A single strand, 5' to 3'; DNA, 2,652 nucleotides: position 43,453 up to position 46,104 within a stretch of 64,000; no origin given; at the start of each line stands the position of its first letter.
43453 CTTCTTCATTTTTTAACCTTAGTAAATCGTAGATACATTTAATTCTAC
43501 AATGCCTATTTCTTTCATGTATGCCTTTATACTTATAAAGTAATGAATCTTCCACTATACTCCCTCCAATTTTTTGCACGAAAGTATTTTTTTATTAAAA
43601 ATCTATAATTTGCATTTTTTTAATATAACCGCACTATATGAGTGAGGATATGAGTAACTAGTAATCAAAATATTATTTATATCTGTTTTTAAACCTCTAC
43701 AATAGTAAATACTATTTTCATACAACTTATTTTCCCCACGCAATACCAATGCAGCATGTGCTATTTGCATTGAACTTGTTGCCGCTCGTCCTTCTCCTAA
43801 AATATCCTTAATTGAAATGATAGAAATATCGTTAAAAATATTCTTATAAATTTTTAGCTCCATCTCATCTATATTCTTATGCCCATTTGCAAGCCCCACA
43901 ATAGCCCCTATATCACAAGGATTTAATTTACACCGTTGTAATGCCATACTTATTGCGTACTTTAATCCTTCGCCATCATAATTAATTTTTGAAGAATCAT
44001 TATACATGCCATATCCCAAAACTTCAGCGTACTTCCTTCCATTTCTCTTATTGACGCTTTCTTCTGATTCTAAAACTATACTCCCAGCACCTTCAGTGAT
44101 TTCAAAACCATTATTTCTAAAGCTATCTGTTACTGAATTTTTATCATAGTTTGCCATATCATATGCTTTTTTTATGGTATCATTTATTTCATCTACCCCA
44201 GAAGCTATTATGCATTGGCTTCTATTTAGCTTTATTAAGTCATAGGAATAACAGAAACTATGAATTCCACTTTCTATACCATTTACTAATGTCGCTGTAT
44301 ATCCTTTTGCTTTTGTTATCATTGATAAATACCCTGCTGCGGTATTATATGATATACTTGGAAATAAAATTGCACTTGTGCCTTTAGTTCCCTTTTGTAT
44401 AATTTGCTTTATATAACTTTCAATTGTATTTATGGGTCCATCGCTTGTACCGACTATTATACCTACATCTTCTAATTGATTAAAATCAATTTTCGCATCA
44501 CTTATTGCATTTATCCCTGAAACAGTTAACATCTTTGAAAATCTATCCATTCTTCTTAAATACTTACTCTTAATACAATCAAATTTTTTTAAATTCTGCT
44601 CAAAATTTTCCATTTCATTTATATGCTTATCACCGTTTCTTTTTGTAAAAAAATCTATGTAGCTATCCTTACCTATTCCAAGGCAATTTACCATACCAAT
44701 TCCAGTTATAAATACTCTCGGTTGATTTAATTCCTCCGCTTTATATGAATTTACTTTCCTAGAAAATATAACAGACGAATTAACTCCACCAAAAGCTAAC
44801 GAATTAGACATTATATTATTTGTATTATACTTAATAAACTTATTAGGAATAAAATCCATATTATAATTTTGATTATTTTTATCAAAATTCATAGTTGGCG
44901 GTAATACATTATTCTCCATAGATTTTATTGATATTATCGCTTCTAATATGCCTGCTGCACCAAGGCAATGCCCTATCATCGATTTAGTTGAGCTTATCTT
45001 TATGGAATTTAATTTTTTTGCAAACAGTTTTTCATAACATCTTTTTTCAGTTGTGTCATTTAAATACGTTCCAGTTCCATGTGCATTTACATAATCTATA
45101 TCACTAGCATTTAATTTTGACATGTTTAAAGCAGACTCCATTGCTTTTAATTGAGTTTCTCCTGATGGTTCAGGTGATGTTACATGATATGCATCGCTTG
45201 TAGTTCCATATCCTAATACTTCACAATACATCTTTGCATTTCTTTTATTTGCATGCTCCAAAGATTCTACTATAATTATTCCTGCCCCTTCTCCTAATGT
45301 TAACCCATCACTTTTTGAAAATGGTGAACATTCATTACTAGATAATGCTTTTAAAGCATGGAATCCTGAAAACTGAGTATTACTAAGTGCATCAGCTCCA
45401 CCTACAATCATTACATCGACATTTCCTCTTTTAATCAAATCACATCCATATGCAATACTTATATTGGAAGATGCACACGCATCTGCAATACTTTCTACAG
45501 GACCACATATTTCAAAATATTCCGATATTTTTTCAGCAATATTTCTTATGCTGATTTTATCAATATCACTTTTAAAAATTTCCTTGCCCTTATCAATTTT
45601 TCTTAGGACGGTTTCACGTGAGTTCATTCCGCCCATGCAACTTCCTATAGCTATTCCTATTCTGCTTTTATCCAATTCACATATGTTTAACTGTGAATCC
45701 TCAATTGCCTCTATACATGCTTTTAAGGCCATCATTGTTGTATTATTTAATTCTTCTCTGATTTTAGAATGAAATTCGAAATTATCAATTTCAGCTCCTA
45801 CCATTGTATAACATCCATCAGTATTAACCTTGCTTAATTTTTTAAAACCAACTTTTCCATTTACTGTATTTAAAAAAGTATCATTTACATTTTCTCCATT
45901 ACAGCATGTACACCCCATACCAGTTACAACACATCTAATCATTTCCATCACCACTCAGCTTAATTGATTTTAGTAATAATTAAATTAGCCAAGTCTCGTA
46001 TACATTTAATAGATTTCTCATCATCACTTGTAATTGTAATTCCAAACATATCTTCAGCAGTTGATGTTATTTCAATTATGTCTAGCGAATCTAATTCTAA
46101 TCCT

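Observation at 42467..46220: Fused KS/chain-length-factor-like protein with a dedicated ACP and an unknown 370-aa partner, embedded in the peptide cluster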

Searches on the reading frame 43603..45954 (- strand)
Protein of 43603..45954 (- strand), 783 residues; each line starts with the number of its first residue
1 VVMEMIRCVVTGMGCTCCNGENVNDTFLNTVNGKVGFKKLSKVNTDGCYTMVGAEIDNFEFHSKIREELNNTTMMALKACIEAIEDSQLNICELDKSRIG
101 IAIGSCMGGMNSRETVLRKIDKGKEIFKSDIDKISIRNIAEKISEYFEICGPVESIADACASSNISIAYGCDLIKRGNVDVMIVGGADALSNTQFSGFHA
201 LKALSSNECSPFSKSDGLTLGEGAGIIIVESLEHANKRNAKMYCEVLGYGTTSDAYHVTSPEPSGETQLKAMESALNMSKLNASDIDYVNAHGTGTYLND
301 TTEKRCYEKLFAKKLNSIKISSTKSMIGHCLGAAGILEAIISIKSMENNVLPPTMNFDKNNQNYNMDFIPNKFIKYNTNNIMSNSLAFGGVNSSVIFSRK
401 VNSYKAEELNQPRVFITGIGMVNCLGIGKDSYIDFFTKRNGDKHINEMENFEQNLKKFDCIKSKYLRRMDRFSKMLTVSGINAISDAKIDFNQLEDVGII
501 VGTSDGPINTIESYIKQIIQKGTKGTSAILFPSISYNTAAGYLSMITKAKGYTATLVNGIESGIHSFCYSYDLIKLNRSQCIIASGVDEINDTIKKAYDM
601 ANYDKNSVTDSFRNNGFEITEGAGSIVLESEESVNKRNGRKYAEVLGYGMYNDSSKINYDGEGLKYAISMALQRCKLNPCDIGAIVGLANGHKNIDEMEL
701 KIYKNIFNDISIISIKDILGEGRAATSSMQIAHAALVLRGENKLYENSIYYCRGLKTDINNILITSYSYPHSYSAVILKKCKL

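Call 4: search_protein_families(library=pfam, proteins=[window:43603-45954:-], max_evalue=0.01)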
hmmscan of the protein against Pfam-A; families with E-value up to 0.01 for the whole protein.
window:43603-45954:- (783 aa): 3 families
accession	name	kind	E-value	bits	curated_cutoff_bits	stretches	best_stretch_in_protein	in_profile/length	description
PF00109.32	ketoacyl-synt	-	4e-49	167.9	20.8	2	8-235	4-252/252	Beta-ketoacyl synthase, N-terminal domain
PF02801.28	Ketoacyl-synt_C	-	8.2e-48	161.8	20.8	2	243-358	1-119/119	Beta-ketoacyl synthase, C-terminal domain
PF00108.29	Thiolase_N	-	0.00011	22.1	26.4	1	152-195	77-120/260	Thiolase, N-terminal domain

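Call 6: search_protein_families(library=ncbifam, proteins=[window:43603-45954:-], max_evalue=0.01)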
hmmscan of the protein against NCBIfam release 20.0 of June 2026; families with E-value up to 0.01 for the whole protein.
window:43603-45954:- (783 aa): 31 families (the best 25 are shown)
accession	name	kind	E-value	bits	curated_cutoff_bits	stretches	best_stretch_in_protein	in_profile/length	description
TIGR03150.1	fabF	equivalog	6.9e-149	496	493.75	2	7-397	2-406/407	beta-ketoacyl-ACP synthase II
NF005589.0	PRK07314.1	subfamily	3.9e-140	467.2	387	2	4-399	2-411/413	beta-ketoacyl-ACP synthase II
NF004970.0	PRK06333.1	subfamily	8.3e-121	403.8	525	2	3-399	1-421/424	beta-ketoacyl-ACP synthase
NF006274.0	PRK08439.1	equivalog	4.7e-108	361.6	621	2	5-399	1-405/406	beta-ketoacyl-ACP synthase II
NF006618.0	PRK09185.1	subfamily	7e-104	348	407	2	6-400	3-393/394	beta-ketoacyl-ACP synthase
NF006587.0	PRK09116.1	equivalog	1.4e-101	340.2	470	2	7-399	3-406/408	beta-ketoacyl-ACP synthase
NF006434.0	PRK08722.1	equivalog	4.3e-94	315.7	759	2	5-399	3-413/414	beta-ketoacyl-ACP synthase II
NF004618.0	PRK05952.1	equivalog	3.9e-92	309.1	455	2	5-399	1-382/384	beta-ketoacyl-ACP synthase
NF005076.0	PRK06501.1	equivalog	1.8e-83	280.8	629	2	9-400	14-423/425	beta-ketoacyl-ACP synthase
NF058662.1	cispenta_AmcF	equivalog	1.9e-79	267.3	325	2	8-398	2-368/369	cispentacin biosynthesis acyltransferase subunit AmcF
NF005490.0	PRK07103.1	equivalog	2.5e-77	260.7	445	2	4-399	2-412/414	polyketide beta-ketoacyl:acyl carrier protein synthase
NF005935.0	PRK07967.1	equivalog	3.4e-77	260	630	2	5-399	1-403/406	beta-ketoacyl-ACP synthase I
NF005916.1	PRK07910.1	equivalog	1.9e-69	234.6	560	2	7-399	13-417/418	KasA/KasB family beta-ketoacyl-ACP synthase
NF045894.1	PKS_plus_SDR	equivalog_domain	4e-38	130.7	1740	1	75-363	93-382/1515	type I polyketide synthase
NF040607.1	mycolic_Pks13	equivalog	1.1e-34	119.2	2100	1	38-408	152-534/1680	polyketide synthase Pks13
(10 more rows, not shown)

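Call 12: find_homologous_proteins(query=window:43603-45954:-, max_evalue=1e-10)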
Query window:43603-45954:- (783 aa): 5484 proteins with E <= 1e-10 among 8000 candidates; the best 120 are listed.
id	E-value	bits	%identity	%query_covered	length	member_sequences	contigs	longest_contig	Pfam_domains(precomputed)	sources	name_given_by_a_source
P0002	0.0e+0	1741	100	100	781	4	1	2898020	PF00109.33,PF02801.29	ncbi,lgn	-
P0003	1.7e-198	680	44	99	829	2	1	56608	PF00109.33,PF02801.29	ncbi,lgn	ncbi:MAG: beta-ketoacyl-[acyl-carrier-protein] synthase family protein [Bacillota bacterium]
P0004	4.6e-194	665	44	99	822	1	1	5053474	PF00109.33,PF00108.30,PF02801.29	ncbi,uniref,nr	ncbi:beta-ketoacyl-[acyl-carrier-protein] synthase family protein [Clostridium fungisolvens]|uniref:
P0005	7.9e-185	635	41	99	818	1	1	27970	PF00109.33,PF02801.29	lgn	-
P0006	2.7e-184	633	42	99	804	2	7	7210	PF00109.33,PF00108.30,PF02801.29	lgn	-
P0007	1.4e-179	617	42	99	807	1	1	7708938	PF00109.33,PF13723.13,PF00108.30,PF02801.29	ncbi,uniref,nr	ncbi:beta-ketoacyl-[acyl-carrier-protein] synthase family protein [Paenibacillus tritici]|uniref:bet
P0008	2.4e-176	606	40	99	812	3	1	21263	PF00109.33,PF13723.13,PF00108.30,PF02801.29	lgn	-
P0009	6.4e-175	602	40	99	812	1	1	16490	PF00109.33,PF13723.13,PF00108.30,PF02801.29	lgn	-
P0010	7.8e-172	592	39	99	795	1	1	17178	PF00109.33,PF00108.30,PF02801.29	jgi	-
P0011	8.4e-171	588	42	99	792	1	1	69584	PF08545.17,PF00109.33,PF02801.29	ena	-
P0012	2.6e-170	587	40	99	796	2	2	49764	PF02803.25,PF00109.33,PF00108.30,PF02801.29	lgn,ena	-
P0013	1.0e-169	585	39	99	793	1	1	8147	PF02803.25,PF00109.33,PF00108.30,PF02801.29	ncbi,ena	-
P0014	1.6e-169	584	41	99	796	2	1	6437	PF00109.33,PF00108.30,PF02801.29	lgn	-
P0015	6.7e-169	582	39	99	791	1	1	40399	PF00109.33,PF00108.30,PF02801.29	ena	-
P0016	7.1e-169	582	40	99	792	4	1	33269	PF00109.33,PF00108.30,PF02801.29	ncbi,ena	-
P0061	2.0e-162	560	38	99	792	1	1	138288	PF00109.33,PF00108.30,PF02801.29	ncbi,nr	ncbi:MAG: beta-ketoacyl-[acyl-carrier-protein] synthase family protein [Lachnospiraceae bacterium]|n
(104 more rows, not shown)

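Call 14: find_encoding_contigs(protein=P0004, flank=10000, max_places=2)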
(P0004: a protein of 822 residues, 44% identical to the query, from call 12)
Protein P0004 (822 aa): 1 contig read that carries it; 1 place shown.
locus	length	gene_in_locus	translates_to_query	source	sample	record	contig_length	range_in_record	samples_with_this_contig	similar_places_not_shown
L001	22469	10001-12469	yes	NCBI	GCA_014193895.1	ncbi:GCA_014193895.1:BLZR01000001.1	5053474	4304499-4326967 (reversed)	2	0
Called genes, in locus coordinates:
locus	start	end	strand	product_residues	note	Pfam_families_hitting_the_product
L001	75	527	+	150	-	PF00364:Biotin_lipoyl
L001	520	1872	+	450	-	PF00289:Biotin_carb_N, PF02786:CPSase_L_D2, PF07478:Dala_Dala_lig_C, PF02222:ATP-grasp (weak), PF02785:Biotin_carb_C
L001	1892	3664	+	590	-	PF17848:Zn_ribbon_ACC (weak), PF01039:Carboxyl_trans, PF03255:ACCA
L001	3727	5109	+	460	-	PF04055:Radical_SAM, PF13353:Fer4_12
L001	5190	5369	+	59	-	-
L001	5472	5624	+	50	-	-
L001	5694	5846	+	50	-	-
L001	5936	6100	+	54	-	-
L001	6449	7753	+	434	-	-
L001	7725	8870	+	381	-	PF14399:BtrH_N, PF16169:DUF4872 (weak)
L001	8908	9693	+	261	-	PF00753:Lactamase_B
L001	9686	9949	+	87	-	PF00550:PP-binding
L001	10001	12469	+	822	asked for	PF00109:ketoacyl-synt, PF00108:Thiolase_N (faint), PF02801:Ketoacyl-synt_C, PF00109:ketoacyl-synt, PF02801:Ketoacyl-synt_C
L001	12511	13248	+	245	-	PF00106:adh_short, PF08659:KR, PF13561:adh_short_C2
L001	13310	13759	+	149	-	PF22817:ApeP-like (weak), PF07977:FabA, PF22818:ApeI-like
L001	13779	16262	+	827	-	PF02687:FtsX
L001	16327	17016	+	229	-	PF00005:ABC_tran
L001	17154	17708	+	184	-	PF04542:Sigma70_r2, PF08281:Sigma70_r4_2, PF04545:Sigma70_r4 (weak)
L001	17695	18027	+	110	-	-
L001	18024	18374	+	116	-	PF17032:Zn_ribbon_15 (faint), PF13240:Zn_Ribbon_1 (faint), PF13248:Zn_ribbon_3 (faint), PF12773:DZR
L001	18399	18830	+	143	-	-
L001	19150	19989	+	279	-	PF13847:Methyltransf_31, PF13649:Methyltransf_25, PF08241:Methyltransf_11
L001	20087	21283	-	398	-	PF01546:Peptidase_M20, PF07687:M20_dimer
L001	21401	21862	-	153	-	PF04073:tRNA_edit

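Call 15: find_encoding_contigs(protein=P0003, flank=10000, max_places=2)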
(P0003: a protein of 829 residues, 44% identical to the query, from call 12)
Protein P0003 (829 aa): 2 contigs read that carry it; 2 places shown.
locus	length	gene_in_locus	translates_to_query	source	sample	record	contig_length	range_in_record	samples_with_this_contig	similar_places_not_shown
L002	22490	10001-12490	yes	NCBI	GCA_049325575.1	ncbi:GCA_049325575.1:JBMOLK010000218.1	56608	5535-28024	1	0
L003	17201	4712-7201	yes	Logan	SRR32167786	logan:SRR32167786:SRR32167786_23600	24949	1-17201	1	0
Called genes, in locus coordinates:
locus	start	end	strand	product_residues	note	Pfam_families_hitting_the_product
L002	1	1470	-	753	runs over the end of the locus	PF00082:Peptidase_S8, PF01839:FG-GAP (faint), PF22799:PIR1-like_C (faint), PF13517:FG-GAP_3 (weak)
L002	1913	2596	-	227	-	-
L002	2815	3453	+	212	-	-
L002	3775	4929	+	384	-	-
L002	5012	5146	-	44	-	-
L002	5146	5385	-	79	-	-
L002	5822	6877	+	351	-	PF01817:CM_2, PF00793:DAHP_synth_1, PF03102:NeuB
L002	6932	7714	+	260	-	PF00753:Lactamase_B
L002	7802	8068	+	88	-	PF00550:PP-binding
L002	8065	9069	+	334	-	PF01136:Peptidase_U32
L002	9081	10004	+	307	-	-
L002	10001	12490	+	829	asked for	PF00109:ketoacyl-synt, PF02801:Ketoacyl-synt_C, PF00109:ketoacyl-synt, PF02801:Ketoacyl-synt_C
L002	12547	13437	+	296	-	PF02645:DegV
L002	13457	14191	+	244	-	PF00106:adh_short, PF08659:KR, PF13561:adh_short_C2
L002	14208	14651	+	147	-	PF07977:FabA, PF22818:ApeI-like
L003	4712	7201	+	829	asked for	PF00109:ketoacyl-synt, PF02801:Ketoacyl-synt_C, PF00109:ketoacyl-synt, PF02801:Ketoacyl-synt_C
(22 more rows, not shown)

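Call 53: find_encoding_contigs(protein=P0007, flank=10000, max_places=1)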
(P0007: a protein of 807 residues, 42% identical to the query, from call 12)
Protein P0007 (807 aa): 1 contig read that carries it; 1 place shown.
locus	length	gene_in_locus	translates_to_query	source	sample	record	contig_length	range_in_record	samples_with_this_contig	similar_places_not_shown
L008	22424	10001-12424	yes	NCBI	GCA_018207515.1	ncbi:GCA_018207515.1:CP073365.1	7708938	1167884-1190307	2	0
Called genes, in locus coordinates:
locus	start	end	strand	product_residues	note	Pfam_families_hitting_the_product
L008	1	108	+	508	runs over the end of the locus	PF02156:Glyco_hydro_26, PF07691:PA14, PF10528:GLEYA (weak)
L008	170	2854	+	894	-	PF14683:CBM-like, PF00754:F5_F8_type_C, PF22633:F5_F8_type_C_2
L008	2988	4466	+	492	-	PF00999:Na_H_Exchanger, PF02080:TrkA_C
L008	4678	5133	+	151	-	PF00210:Ferritin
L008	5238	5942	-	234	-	PF01987:AIM24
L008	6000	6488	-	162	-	PF28019:HmpF (weak)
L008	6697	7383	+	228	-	PF13398:Peptidase_M50B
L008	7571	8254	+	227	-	-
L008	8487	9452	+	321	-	PF08279:HTH_11, PF13280:WYL, PF25583:WCX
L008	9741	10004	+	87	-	PF00550:PP-binding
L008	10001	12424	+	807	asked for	PF00109:ketoacyl-synt, PF13723:Ketoacyl-synt_2 (faint), PF00108:Thiolase_N (faint), PF02801:Ketoacyl-synt_C, PF00109:ketoacyl-synt, PF02801:Ketoacyl-synt_C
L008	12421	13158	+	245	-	PF00106:adh_short, PF08659:KR, PF13561:adh_short_C2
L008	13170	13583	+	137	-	PF07977:FabA, PF22818:ApeI-like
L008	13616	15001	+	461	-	PF04055:Radical_SAM, PF13353:Fer4_12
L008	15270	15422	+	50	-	-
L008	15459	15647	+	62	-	-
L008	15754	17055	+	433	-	-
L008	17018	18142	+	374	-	PF14399:BtrH_N (weak)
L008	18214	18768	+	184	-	PF04542:Sigma70_r2, PF08281:Sigma70_r4_2, PF04545:Sigma70_r4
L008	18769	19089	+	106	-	-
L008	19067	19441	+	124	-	-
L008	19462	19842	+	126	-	-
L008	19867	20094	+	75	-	PF13396:PLDc_N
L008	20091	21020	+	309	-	PF00005:ABC_tran, PF13304:AAA_21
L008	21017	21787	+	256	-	PF12679:ABC2_membrane_2, PF12698:ABC2_membrane_3, PF10920:DUF2705 (weak)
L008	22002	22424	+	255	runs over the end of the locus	PF13531:SBP_bac_11, PF01547:SBP_bac_1, PF12974:Phosphonate-bd (weak)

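Call 54: find_encoding_contigs(protein=P0061, flank=10000, max_places=1)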
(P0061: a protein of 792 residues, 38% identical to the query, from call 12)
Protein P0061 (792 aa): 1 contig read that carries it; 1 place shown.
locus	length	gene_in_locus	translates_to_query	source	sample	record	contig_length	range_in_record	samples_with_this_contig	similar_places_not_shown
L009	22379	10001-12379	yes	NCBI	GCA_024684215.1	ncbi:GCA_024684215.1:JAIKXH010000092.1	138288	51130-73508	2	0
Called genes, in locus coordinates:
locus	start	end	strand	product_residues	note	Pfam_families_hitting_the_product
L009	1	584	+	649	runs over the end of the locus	PF00037:Fer4 (faint), PF12837:Fer4_6 (faint), PF12838:Fer4_7, PF02906:Fe_hyd_lg_C, PF00015:MCPsignal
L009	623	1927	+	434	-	PF17202:sCache_3_3, PF00990:GGDEF, PF24898:GGDEF_GdpP (weak)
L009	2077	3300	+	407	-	PF13458:Peripla_BP_6, PF01094:ANF_receptor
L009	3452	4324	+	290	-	PF02653:BPD_transp_2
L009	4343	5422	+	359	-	PF02653:BPD_transp_2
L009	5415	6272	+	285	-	PF00005:ABC_tran, PF13304:AAA_21 (faint), PF12399:BCA_ABC_TP_C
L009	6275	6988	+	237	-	PF00005:ABC_tran, PF13304:AAA_21 (faint)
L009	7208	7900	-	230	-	-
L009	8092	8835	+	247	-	PF02525:Flavodoxin_2, PF03358:FMN_red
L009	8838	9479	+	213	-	PF01553:Acyltransferase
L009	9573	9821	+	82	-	PF00550:PP-binding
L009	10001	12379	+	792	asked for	PF00109:ketoacyl-synt, PF00108:Thiolase_N (faint), PF02801:Ketoacyl-synt_C, PF00109:ketoacyl-synt, PF02801:Ketoacyl-synt_C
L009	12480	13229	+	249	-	PF00106:adh_short, PF08659:KR, PF13561:adh_short_C2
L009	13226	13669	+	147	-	PF07977:FabA, PF22818:ApeI-like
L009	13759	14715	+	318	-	PF00698:Acyl_transf_1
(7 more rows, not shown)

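Call 64: search_protein_families(library=pfam, proteins=[L001:7725-8870:+, L008:17018-18142:+], max_evalue=10)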
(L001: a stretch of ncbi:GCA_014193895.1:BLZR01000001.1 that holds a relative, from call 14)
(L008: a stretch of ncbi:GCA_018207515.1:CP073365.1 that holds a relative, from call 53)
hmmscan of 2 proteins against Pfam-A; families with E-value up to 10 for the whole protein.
L001:7725-8870:+ (381 aa): 4 families
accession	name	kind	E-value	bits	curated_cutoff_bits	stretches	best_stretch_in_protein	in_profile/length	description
PF16169.10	DUF4872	-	8e-11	42.4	28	1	207-376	28-173/173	Domain of unknown function (DUF4872)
PF14399.12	BtrH_N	-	6e-10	39.9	29.7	1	19-116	2-97/134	Butirosin biosynthesis protein H, N-terminal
PF13529.12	Peptidase_C39_2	-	0.00034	21.6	24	1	7-162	5-141/143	Peptidase_C39 like family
PF14735.11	HAUS4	-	0.046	13.8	25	1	192-278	20-101/235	HAUS augmin-like complex subunit 4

L008:17018-18142:+ (374 aa): 2 families
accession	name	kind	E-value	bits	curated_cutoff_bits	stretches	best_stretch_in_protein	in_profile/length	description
PF14399.12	BtrH_N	-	1.3e-07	32.3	29.7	1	19-155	2-132/134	Butirosin biosynthesis protein H, N-terminal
PF16169.10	DUF4872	-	0.0014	18.9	28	1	299-367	108-173/173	Domain of unknown function (DUF4872)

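Call 82: search_dna_similar(query=window:43603-45954:-, collection=plasmids, mode=protein, max_rows=15, max_evalue=1e-20)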
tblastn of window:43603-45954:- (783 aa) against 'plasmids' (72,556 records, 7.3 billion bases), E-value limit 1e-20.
Records with a match: 1051; places in all: 2157; records where one place covers at least 80% of the query: 231.
Best place of each record, by identity: <60% 1051.
By first word of the organism name: Streptomyces 206; Ralstonia 120; Rhizobium 102; Bacillus 81; Sinorhizobium 80; Pantoea 50; Escherichia 26; Serratia 22; Priestia 20; Rhodococcus 17; and 116 more.
By predicted mobility (MOB-suite, as given by PLSDB): non-mobilizable 589; conjugative 233; mobilizable 229.
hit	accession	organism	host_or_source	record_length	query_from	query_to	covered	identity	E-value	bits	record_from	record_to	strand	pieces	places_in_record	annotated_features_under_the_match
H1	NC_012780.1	[Eubacterium] eligens ATCC 27750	-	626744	7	780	99%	36.6%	3e-150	494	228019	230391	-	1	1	beta-ketoacyl-[acyl-carrier-protein] synthase family protein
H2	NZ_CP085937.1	Lachnospira eligens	-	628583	7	780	99%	36.6%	3e-150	494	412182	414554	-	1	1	beta-ketoacyl-[acyl-carrier-protein] synthase family protein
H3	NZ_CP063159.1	Bacillus cereus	-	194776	1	780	100%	34.7%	2e-136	454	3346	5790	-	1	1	beta-ketoacyl-[acyl-carrier-protein] synthase family protein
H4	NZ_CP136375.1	Bacillus mycoides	whole organism,soil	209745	1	780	100%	34.6%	8e-136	452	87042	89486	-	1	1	beta-ketoacyl-[acyl-carrier-protein] synthase family protein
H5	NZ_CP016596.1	Bacillus cereus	cell culture,Korean fermented food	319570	1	780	100%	34.6%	1e-135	451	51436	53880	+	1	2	beta-ketoacyl-[acyl-carrier-protein] synthase family protein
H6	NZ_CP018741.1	Bacillus cereus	Salad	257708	7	780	99%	34.8%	1e-137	457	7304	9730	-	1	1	beta-ketoacyl-[acyl-carrier-protein] synthase family protein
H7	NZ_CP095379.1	Bacillus cereus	cell cuture,Pond silt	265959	1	780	100%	34.5%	1e-136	454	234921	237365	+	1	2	beta-ketoacyl-[acyl-carrier-protein] synthase family protein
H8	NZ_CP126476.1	Bacillus thuringiensis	mixed culture,termite gut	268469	1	780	100%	34.5%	7e-136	452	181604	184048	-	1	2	beta-ketoacyl-[acyl-carrier-protein] synthase family protein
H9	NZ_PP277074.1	Bacillus cereus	-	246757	1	780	100%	34.5%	1e-135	451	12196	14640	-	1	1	beta-ketoacyl-[acyl-carrier-protein] synthase family protein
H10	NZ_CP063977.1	Bacillus cereus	Soil in tiger area of zoo,cell culture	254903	1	780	100%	34.5%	1e-135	451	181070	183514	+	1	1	beta-ketoacyl-[acyl-carrier-protein] synthase family protein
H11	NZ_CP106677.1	Bacillus cereus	cell culture,soil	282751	1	780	100%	34.5%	1e-135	451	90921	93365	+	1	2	beta-ketoacyl-[acyl-carrier-protein] synthase family protein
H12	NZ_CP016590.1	Bacillus thuringiensis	Mono isolate,Ginseng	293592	1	780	100%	34.5%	1e-135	451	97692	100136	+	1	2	beta-ketoacyl-[acyl-carrier-protein] synthase family protein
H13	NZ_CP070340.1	Bacillus cereus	Bombyx mori,whole organism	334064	7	780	99%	34.7%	2e-136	454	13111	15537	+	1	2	beta-ketoacyl-[acyl-carrier-protein] synthase family protein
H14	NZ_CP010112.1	Bacillus thuringiensis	soil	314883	1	780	100%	34.4%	4e-135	450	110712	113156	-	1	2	beta-ketoacyl-[acyl-carrier-protein] synthase family protein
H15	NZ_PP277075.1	Bacillus cereus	-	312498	7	780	99%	34.6%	3e-136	453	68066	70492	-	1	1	beta-ketoacyl-[acyl-carrier-protein] synthase family protein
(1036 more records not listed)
